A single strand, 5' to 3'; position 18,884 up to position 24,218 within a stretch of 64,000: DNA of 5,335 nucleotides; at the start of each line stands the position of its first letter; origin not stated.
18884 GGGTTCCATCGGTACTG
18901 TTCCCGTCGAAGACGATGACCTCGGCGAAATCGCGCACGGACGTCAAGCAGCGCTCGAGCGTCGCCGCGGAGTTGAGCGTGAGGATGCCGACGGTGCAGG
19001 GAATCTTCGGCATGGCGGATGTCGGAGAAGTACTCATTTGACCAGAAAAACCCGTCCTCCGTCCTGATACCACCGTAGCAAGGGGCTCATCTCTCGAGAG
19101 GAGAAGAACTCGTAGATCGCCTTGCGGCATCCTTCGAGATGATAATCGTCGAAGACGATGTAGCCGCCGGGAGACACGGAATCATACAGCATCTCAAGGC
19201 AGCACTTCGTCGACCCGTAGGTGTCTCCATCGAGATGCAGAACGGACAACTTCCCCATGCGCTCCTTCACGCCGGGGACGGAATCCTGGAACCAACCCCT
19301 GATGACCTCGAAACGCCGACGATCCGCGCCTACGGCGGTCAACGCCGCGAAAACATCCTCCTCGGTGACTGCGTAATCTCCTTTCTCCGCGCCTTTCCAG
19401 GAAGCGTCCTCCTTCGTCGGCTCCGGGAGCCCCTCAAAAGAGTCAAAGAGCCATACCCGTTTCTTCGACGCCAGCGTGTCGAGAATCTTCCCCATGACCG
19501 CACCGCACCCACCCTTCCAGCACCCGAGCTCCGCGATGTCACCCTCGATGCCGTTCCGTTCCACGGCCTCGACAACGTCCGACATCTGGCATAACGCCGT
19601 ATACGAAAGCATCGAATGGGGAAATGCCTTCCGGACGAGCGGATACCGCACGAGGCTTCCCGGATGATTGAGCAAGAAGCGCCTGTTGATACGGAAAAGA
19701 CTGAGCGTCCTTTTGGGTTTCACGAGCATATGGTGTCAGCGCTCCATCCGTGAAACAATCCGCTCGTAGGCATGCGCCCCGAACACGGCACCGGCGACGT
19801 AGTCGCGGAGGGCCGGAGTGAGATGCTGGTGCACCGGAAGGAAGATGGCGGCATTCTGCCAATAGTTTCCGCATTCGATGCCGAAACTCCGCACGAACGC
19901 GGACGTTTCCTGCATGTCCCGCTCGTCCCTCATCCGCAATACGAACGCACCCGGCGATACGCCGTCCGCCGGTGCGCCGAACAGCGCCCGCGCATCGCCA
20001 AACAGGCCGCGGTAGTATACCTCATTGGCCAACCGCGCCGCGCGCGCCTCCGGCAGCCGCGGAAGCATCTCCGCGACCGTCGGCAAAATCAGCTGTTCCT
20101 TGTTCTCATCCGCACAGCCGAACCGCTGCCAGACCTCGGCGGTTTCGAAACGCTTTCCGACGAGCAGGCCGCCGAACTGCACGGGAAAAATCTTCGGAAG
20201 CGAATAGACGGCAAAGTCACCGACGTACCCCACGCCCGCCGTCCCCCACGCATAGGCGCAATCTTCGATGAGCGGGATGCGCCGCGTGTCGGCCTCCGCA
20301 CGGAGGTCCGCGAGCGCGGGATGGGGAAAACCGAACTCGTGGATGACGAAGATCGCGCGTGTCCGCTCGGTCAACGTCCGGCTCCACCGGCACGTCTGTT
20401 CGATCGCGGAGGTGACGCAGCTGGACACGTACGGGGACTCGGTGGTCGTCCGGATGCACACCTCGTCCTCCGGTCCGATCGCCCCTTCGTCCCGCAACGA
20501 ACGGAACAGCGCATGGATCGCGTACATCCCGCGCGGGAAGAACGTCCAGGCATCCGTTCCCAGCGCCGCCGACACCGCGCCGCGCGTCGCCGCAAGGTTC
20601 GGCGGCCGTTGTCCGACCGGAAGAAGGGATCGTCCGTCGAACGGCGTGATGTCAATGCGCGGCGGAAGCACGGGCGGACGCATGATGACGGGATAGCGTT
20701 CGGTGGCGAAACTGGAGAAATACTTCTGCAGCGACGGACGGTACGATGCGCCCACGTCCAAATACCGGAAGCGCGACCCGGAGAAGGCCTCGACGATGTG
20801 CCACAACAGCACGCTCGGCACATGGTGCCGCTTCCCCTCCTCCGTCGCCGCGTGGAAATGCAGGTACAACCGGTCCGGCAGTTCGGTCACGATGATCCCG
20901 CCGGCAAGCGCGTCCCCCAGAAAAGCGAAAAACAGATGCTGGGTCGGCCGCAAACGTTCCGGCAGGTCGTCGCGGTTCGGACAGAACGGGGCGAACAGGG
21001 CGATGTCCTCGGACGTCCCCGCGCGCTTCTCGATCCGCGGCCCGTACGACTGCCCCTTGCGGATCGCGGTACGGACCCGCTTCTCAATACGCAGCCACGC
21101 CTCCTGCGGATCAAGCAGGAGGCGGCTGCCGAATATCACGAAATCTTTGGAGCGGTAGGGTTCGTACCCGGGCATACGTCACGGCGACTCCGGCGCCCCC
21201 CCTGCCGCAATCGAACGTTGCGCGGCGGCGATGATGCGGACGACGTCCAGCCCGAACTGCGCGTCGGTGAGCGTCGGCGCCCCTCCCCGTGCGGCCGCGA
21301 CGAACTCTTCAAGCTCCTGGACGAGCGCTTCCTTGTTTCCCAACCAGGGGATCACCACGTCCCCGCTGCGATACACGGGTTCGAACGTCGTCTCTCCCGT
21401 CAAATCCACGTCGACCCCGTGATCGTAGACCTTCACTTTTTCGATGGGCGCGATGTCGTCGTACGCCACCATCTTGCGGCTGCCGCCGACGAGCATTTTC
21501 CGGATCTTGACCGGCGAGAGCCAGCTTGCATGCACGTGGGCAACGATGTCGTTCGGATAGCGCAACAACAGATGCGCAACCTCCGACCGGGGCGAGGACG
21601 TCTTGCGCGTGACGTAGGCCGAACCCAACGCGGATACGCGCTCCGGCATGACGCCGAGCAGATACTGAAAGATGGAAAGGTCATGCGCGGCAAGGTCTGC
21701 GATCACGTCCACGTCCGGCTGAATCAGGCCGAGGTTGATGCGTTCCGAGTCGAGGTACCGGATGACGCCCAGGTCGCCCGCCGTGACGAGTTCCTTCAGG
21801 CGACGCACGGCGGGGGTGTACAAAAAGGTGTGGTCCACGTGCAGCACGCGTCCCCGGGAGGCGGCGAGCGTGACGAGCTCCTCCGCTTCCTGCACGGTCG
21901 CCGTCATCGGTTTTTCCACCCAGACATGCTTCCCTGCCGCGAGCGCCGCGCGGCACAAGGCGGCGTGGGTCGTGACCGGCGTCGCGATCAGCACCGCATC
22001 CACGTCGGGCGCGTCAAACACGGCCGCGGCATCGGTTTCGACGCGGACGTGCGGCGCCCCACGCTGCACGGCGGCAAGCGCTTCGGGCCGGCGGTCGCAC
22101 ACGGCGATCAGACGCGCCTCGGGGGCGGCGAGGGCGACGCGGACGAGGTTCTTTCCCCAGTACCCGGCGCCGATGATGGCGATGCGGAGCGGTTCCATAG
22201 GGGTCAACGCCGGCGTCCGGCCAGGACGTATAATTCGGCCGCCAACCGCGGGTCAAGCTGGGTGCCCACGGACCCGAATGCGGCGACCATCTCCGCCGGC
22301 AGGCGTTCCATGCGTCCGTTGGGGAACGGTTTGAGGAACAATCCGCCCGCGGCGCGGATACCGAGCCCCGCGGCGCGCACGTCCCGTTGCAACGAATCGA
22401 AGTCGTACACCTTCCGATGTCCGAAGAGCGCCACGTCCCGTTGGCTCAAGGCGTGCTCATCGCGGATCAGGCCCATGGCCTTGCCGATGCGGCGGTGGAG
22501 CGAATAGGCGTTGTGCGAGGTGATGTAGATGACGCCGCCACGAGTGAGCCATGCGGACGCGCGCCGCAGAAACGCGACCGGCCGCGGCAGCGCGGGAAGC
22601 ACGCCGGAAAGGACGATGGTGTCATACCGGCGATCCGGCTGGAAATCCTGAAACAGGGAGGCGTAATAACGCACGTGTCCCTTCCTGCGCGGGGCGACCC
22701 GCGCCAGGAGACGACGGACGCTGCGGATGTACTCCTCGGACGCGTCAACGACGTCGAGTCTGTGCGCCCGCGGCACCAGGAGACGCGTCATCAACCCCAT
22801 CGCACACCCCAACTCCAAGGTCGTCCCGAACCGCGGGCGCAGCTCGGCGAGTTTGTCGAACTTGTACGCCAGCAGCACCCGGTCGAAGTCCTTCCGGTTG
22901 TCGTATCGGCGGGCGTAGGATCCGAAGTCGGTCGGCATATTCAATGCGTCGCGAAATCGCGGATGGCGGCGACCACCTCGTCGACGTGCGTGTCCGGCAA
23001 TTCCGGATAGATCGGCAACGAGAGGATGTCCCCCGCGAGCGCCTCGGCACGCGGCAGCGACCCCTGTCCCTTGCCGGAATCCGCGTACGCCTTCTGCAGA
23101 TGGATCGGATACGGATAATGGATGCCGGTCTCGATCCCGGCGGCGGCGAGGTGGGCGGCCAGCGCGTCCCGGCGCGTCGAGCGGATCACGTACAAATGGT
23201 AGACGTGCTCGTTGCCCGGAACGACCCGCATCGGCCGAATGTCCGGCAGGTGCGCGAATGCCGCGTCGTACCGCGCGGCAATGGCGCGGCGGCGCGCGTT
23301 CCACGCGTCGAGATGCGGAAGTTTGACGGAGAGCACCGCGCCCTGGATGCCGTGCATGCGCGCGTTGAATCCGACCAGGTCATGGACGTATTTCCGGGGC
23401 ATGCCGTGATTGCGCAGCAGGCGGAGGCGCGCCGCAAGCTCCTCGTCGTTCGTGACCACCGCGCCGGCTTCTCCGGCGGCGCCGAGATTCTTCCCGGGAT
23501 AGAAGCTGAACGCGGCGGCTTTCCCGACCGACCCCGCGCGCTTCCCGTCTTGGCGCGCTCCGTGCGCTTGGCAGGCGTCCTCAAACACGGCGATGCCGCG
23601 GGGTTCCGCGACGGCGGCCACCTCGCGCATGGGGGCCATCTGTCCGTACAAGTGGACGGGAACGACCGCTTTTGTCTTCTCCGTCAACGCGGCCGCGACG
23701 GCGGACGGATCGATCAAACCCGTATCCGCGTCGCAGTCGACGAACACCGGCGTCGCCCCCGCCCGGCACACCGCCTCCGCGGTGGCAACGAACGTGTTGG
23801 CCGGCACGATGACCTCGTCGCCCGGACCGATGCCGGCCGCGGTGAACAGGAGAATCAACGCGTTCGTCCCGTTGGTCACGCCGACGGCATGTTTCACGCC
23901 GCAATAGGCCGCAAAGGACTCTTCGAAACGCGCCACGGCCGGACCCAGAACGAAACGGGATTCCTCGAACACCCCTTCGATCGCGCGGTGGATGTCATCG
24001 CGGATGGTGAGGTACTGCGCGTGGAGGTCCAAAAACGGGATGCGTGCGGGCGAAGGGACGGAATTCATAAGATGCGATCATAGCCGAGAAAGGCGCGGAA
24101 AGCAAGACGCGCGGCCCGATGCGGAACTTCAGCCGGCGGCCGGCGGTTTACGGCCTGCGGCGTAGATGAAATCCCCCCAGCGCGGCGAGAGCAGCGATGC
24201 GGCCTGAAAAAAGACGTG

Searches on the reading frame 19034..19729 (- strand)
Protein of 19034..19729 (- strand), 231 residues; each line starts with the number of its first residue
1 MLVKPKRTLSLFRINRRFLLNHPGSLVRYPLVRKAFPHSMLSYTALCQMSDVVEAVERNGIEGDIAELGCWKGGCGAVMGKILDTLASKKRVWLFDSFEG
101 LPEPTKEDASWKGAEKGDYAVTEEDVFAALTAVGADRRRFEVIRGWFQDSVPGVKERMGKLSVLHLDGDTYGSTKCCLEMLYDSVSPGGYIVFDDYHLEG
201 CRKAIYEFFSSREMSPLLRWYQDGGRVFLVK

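Call 21: search_protein_families(library=pfam, proteins=[window:19034-19729:-], max_evalue=0.001)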
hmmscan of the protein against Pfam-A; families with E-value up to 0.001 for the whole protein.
window:19034-19729:- (231 aa): 2 families
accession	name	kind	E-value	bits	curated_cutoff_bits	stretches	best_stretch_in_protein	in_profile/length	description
PF05711.17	TylF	-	8.5e-44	150.2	23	1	36-215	66-249/264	Macrocin-O-methyltransferase (TylF)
PF13578.12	Methyltransf_24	-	1.4e-10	42.4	26.3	1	67-196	2-105/105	Methyltransferase domain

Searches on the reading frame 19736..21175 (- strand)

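Call 21: search_protein_families(library=pfam, proteins=[window:19736-21175:-], max_evalue=0.001)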
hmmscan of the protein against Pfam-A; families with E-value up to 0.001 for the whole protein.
window:19736-21175:- (479 aa): 2 families
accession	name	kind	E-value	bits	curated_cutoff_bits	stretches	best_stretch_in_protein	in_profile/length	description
PF01041.23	DegT_DnrJ_EryC1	-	2.9e-07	30.5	19.8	1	266-340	107-186/360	DegT/DnrJ/EryC1/StrS aminotransferase family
PF13480.13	Acetyltransf_6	-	4.8e-06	27.2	22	1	80-143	73-136/143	Acetyltransferase (GNAT) domain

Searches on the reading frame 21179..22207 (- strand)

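Call 21: search_protein_families(library=pfam, proteins=[window:21179-22207:-], max_evalue=0.001)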
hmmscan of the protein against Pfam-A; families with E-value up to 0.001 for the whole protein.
window:21179-22207:- (342 aa): 8 families
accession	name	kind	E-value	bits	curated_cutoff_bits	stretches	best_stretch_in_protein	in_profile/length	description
PF01408.29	GFO_IDH_MocA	-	6.2e-29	101.6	24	1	7-126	1-120/120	Oxidoreductase family, NAD-binding Rossmann fold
PF22725.1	GFO_IDH_MocA_C3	-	1.3e-12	48.2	27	1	134-244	1-120/124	GFO/IDH/MocA C-terminal domain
PF02894.22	GFO_IDH_MocA_C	-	7.9e-10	39.3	22.9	1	168-336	42-213/218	Oxidoreductase family, C-terminal alpha/beta domain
PF01118.30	Semialdhyde_dh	-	6.5e-06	27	26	1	8-95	1-93/121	Semialdehyde dehydrogenase, NAD binding domain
PF03807.23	F420_oxidored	-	1.1e-05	26.4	21.6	1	8-92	1-85/94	NADP oxidoreductase coenzyme F420-dependent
PF03447.22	NAD_binding_3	-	2.3e-05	25.5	24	1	13-124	1-115/116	Homoserine dehydrogenase, NAD binding domain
PF01113.26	DapB_N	-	0.00014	22.4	25.6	1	8-94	2-93/124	Dihydrodipicolinate reductase, N-terminus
PF03435.24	Sacchrp_dh_NADP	-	0.0002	22.1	25.1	1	9-96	1-96/129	Saccharopine dehydrogenase NADP binding domain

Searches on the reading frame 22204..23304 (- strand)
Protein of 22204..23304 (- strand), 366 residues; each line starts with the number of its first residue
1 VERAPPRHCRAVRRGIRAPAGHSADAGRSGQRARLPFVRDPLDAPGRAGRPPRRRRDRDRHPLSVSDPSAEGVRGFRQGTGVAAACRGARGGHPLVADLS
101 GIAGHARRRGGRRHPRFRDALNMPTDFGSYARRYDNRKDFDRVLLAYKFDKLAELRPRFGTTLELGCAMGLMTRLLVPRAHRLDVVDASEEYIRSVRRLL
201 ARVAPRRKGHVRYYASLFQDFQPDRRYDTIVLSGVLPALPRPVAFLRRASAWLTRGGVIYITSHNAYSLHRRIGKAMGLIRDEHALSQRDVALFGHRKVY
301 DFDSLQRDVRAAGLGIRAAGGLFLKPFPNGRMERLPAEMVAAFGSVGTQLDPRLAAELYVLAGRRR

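Call 21: search_protein_families(library=pfam, proteins=[window:22204-23304:-], max_evalue=0.001)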
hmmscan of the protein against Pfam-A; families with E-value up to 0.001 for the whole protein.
window:22204-23304:- (366 aa): 7 families
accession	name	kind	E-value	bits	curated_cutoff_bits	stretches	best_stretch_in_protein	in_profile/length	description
PF13489.12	Methyltransf_23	-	2.4e-15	57.1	27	1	145-316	9-161/164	Methyltransferase domain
PF08242.18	Methyltransf_12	-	2.4e-11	44.7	30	1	163-259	1-98/98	Methyltransferase domain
PF13649.12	Methyltransf_25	-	4.3e-08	34.2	27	1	163-257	2-97/97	Methyltransferase domain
PF05891.18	Methyltransf_PK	-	8.6e-08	32.4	27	1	158-266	55-164/218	AdoMet dependent proline di-methyltransferase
PF08241.18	Methyltransf_11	-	1.9e-07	32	21.2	1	163-261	1-95/95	Methyltransferase domain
PF05401.17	NodS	-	5.6e-06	26.8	24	1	159-237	44-117/201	Nodulation protein S (NodS)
PF13847.12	Methyltransf_31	-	4.1e-05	23.7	27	1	161-268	6-117/145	Methyltransferase domain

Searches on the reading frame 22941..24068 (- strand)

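Call 51: search_protein_families(library=pfam, proteins=[window:22941-24068:-], max_evalue=0.001)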
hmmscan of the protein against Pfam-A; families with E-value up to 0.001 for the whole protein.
window:22941-24068:- (375 aa): 5 families
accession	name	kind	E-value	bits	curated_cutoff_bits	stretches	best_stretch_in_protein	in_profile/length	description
PF01041.23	DegT_DnrJ_EryC1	-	6e-125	417.6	19.8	1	22-370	3-360/360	DegT/DnrJ/EryC1/StrS aminotransferase family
PF00155.27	Aminotran_1_2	-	2.3e-13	50.5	19.7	1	44-309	42-324/361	Aminotransferase class I and II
PF01212.27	Beta_elim_lyase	-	2.7e-07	30.6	27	1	43-169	32-173/288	Beta-eliminating lyase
PF00266.25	Aminotran_5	-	1.8e-05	24.3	21.5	1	63-172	69-183/371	Aminotransferase class-V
PF01276.26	OKR_DC_1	-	9.2e-05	21.8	27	1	55-114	78-137/417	Orn/Lys/Arg decarboxylase, major domain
